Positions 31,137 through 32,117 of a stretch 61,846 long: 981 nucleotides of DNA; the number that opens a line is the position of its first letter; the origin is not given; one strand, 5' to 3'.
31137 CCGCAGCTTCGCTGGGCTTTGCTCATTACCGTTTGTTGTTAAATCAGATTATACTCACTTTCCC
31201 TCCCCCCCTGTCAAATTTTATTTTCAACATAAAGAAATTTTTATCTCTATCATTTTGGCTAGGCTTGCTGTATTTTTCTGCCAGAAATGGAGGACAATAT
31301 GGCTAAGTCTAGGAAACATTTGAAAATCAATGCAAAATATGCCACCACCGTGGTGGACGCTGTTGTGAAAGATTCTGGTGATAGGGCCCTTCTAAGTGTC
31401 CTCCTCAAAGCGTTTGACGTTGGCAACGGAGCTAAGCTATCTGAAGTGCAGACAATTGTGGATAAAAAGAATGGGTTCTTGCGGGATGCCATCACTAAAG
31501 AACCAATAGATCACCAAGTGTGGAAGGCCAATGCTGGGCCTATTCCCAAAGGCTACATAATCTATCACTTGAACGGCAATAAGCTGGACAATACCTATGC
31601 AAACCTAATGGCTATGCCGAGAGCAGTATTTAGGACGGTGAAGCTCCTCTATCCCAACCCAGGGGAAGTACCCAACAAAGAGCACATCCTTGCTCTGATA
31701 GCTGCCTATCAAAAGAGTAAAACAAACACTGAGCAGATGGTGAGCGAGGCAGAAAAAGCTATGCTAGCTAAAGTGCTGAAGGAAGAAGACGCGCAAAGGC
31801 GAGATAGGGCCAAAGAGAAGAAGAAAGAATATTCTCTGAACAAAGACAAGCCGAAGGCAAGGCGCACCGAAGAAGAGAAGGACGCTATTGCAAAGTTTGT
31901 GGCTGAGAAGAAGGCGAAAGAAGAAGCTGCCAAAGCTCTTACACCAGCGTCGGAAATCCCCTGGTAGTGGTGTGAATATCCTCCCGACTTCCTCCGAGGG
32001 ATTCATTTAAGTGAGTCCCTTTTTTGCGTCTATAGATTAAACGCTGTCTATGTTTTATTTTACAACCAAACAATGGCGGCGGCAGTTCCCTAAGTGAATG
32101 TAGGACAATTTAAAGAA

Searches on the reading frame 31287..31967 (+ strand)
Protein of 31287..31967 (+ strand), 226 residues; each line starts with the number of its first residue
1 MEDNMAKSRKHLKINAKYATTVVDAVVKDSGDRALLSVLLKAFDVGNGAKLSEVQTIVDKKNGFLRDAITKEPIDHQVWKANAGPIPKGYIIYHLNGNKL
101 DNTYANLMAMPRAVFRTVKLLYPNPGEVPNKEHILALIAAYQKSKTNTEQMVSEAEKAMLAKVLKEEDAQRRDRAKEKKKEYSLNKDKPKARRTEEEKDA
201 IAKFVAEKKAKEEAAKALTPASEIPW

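Call 65: search_protein_families(library=pfam, proteins=[window:31287-31967:+], max_evalue=0.01)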
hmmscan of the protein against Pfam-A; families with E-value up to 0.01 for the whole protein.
window:31287-31967:+ (226 aa): 1 family
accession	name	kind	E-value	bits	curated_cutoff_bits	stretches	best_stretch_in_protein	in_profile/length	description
PF13392.12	HNH_3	-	4.2e-11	42.7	24.8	1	78-113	7-42/46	HNH endonuclease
